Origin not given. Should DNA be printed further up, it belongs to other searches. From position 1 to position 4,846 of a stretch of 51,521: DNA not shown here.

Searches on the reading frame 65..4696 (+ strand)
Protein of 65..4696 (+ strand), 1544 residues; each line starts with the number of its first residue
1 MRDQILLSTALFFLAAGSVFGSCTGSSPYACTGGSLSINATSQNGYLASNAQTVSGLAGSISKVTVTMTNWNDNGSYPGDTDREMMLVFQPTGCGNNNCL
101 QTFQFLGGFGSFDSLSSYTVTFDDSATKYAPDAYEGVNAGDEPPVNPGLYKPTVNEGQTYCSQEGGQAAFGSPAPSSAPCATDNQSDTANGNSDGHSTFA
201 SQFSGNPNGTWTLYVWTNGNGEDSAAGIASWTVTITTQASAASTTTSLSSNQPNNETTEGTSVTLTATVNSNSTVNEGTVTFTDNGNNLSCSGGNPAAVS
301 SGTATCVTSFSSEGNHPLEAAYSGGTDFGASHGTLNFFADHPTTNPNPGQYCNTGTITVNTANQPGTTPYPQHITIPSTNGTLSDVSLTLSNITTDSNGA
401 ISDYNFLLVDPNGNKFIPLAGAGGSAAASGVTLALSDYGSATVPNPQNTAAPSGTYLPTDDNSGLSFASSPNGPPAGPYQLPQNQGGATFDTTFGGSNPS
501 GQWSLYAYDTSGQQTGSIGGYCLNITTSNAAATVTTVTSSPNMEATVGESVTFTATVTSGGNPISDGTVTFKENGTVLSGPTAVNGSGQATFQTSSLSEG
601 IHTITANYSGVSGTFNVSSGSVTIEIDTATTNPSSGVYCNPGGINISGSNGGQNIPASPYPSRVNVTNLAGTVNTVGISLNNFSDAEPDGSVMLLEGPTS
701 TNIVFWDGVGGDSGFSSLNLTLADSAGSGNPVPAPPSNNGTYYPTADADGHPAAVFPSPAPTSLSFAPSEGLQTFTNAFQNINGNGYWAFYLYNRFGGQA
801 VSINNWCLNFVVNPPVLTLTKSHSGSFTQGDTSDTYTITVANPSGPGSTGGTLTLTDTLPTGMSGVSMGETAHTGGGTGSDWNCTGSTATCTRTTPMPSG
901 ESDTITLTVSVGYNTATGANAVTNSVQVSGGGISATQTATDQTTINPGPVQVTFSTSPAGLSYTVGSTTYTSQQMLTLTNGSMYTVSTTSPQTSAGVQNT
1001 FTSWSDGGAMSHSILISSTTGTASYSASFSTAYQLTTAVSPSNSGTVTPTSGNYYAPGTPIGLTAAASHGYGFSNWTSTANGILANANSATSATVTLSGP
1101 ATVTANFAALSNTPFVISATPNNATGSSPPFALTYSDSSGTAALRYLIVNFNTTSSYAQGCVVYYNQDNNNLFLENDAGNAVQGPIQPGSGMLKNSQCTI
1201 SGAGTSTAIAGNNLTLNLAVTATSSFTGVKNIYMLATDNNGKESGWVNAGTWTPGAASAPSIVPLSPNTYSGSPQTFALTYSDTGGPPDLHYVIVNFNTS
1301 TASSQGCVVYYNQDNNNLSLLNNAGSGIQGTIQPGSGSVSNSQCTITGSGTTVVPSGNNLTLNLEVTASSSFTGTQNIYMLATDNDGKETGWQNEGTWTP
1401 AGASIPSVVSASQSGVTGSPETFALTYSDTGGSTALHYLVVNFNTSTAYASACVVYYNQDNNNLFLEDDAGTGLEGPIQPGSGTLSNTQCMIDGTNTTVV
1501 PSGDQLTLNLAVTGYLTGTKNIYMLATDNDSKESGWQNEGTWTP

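Call 87: search_protein_families(library=padloc, alignment_id=A7, max_evalue=0.00001)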
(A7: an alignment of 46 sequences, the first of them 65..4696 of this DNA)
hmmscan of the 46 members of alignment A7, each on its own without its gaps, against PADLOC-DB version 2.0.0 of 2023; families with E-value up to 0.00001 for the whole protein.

A. member 1, window:65-4696:+ (1544 aa): 0 families

B. families by the number of members that match (of 46 scanned): 6 families
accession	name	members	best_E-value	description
PDLC04647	PDC-M43B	1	3.5e-09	-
PDLC01855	CARF3--CARF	1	5.7e-08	-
PDLC01086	C3a186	1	8.7e-08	"C-3?,4? desaturase"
PDLC04650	PDC-M43B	1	1.6e-06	-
PDLC00405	SduA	1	4.1e-06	DUF4263 domain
PDLC04725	PDC-M60B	1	8.2e-06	-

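Call 102: search_protein_families(library=pfam, proteins=[window:65-4696:+], max_evalue=0.0001)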
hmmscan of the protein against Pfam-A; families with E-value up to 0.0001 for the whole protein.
window:65-4696:+ (1544 aa): 3 families
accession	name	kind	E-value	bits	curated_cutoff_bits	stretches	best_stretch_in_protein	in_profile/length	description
PF16640.11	Big_3_5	-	2.3e-23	83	35.5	2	540-625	3-86/88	Bacterial Ig-like domain (group 3)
PF18998.6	Flg_new_2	-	7.3e-13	48.7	23.6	1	1036-1109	2-71/73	Divergent InlB B-repeat domain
PF01483.27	P_proprotein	-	1e-06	29.2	21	0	185-234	36-85/86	Proprotein convertase P-domain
